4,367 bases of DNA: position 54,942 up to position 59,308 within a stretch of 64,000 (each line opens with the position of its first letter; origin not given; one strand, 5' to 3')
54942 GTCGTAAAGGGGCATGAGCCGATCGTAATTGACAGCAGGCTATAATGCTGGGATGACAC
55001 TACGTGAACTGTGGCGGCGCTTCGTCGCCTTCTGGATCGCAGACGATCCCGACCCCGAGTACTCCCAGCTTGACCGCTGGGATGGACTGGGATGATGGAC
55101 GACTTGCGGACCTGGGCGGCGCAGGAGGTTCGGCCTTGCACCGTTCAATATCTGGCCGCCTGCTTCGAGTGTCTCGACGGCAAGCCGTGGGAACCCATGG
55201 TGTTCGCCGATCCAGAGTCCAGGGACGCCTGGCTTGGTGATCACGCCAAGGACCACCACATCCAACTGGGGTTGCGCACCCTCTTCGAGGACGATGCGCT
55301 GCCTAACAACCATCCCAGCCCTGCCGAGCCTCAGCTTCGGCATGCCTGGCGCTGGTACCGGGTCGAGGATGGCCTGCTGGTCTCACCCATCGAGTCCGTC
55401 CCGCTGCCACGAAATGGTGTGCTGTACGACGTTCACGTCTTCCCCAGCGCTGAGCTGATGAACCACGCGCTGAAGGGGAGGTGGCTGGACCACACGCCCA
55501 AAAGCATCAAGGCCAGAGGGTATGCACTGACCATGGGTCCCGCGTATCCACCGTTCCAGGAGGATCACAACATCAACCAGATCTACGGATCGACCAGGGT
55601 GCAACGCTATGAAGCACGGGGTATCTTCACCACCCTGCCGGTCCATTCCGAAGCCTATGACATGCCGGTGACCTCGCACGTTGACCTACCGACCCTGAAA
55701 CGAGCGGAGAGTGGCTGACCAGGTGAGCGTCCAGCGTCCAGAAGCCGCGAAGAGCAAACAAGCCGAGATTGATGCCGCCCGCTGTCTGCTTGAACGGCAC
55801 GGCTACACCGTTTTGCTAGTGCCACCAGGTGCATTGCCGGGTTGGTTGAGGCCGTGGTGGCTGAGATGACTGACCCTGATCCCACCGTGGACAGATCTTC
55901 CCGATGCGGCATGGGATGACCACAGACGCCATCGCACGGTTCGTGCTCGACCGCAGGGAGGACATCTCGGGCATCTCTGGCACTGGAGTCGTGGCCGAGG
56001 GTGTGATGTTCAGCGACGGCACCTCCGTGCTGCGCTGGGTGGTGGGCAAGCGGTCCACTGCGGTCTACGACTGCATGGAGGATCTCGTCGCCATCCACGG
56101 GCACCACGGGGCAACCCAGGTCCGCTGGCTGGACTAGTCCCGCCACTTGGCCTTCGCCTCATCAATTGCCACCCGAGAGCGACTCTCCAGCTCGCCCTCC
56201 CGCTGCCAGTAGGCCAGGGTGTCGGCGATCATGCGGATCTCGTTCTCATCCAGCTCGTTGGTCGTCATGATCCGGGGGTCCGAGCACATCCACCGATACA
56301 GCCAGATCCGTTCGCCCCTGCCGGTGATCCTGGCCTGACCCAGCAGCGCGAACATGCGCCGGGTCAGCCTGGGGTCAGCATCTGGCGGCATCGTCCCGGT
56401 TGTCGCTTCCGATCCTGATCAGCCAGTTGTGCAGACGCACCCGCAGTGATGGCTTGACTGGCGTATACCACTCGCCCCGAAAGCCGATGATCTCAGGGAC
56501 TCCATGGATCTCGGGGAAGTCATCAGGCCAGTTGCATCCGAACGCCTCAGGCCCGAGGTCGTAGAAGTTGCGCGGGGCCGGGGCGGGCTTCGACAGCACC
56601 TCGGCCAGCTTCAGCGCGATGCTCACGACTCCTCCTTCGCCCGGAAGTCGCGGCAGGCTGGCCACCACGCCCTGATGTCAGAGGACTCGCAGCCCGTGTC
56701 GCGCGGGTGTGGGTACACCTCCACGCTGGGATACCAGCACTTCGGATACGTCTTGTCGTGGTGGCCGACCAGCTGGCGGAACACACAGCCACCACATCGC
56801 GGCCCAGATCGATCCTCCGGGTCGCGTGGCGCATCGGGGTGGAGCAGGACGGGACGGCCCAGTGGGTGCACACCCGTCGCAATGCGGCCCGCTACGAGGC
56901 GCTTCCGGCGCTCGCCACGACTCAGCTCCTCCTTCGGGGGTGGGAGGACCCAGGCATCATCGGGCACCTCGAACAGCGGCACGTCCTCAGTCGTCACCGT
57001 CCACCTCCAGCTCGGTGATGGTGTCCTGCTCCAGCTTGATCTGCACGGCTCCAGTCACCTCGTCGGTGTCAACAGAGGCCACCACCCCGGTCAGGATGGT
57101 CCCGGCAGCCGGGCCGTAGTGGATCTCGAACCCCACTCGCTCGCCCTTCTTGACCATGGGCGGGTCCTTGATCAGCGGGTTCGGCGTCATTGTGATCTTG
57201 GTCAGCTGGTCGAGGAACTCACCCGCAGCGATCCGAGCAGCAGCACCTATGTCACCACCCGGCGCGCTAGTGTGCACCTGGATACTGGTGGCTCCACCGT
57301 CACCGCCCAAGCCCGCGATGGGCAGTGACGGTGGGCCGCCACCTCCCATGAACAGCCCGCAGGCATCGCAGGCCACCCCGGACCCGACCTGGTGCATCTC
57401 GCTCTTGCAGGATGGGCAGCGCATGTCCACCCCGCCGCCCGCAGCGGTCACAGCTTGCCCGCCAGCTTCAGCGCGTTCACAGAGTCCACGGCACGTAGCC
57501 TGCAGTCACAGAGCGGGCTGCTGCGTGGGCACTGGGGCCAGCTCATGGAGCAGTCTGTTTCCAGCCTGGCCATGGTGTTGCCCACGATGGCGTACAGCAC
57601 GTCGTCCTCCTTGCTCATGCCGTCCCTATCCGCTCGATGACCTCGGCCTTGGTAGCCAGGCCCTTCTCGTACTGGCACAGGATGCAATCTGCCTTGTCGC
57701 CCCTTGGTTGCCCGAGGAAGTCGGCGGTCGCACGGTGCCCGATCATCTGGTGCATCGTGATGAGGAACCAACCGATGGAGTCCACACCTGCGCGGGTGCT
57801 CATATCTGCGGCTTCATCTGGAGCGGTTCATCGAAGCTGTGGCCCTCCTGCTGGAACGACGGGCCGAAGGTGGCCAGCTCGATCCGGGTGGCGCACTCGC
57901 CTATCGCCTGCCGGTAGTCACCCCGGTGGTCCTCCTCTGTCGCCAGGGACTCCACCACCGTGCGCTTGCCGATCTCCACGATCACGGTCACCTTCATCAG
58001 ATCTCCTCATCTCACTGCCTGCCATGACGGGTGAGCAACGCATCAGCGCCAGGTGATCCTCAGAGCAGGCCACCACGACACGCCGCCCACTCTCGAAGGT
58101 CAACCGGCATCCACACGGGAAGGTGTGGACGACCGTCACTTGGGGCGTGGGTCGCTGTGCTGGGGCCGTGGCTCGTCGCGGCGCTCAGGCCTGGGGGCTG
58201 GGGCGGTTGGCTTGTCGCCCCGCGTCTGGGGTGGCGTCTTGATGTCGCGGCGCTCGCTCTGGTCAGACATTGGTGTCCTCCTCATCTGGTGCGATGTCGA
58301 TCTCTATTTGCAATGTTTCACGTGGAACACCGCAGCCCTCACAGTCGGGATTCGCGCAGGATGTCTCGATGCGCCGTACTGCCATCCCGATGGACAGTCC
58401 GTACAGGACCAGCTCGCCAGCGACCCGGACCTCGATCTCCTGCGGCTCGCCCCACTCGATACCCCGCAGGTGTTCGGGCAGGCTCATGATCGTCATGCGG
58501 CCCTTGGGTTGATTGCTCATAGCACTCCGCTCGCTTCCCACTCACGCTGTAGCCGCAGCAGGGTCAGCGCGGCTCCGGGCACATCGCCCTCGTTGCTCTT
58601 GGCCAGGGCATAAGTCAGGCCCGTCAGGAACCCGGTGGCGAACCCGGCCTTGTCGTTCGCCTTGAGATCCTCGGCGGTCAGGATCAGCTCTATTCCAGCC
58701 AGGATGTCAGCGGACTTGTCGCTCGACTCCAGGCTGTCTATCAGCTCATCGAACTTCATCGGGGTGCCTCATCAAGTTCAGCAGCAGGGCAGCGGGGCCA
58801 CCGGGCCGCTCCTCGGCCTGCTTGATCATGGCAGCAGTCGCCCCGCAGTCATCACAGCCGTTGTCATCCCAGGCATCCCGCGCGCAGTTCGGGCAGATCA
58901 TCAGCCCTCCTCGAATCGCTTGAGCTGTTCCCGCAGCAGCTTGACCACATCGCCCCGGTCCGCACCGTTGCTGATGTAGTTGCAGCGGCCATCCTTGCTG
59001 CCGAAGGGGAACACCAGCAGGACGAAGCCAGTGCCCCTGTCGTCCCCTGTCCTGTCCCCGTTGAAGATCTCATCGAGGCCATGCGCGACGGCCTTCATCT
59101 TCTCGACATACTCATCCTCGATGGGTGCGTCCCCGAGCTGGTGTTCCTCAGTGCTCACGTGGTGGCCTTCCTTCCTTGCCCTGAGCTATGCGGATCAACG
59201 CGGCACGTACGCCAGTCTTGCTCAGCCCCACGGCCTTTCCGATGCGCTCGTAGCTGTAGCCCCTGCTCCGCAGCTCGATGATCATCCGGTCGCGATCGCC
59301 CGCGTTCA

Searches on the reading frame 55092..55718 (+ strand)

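Call 23: search_protein_families(library=phrogs, proteins=[window:55092-55718:+], max_evalue=0.001)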
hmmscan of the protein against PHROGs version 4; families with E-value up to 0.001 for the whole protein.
window:55092-55718:+ (208 aa): 1 family
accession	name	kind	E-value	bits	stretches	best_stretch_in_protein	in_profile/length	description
phrog_27770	-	unknown function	1.1e-05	26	1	20-60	5-44/48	-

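Call 74: search_protein_families(library=pfam, proteins=[window:55092-55718:+], max_evalue=0.01)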
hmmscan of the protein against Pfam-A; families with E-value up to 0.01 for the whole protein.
window:55092-55718:+ (208 aa): 0 families

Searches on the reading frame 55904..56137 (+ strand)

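Call 23: search_protein_families(library=phrogs, proteins=[window:55904-56137:+], max_evalue=0.001)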
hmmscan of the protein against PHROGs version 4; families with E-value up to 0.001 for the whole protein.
window:55904-56137:+ (77 aa): 1 family
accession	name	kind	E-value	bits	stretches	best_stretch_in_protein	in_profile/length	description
phrog_7499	-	unknown function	1.8e-25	89.5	1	6-77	13-85/91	-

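Call 74: search_protein_families(library=pfam, proteins=[window:55904-56137:+], max_evalue=0.01)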
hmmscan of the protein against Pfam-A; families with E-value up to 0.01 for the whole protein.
window:55904-56137:+ (77 aa): 0 families

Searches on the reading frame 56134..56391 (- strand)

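Call 24: search_protein_families(library=phrogs, proteins=[window:56134-56391:-], max_evalue=0.001)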
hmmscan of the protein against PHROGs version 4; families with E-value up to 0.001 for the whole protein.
window:56134-56391:- (85 aa): 2 families
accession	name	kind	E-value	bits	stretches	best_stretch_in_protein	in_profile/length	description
phrog_25178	-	unknown function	4.1e-09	37.4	1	1-75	1-75/85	-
phrog_4171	-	DNA, RNA and nucleotide metabolism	5e-07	30.6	1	9-80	305-379/392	RecT-like ssDNA annealing protein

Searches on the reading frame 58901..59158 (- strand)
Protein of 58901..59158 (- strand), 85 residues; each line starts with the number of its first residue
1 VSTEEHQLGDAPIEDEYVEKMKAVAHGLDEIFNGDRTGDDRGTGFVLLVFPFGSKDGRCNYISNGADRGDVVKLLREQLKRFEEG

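Call 24: search_protein_families(library=phrogs, proteins=[window:58901-59158:-], max_evalue=0.001)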
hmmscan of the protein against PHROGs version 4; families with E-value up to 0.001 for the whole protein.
window:58901-59158:- (85 aa): 1 family
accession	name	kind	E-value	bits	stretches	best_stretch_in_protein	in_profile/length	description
phrog_35296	-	unknown function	2.8e-38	130.9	1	2-84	4-86/94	-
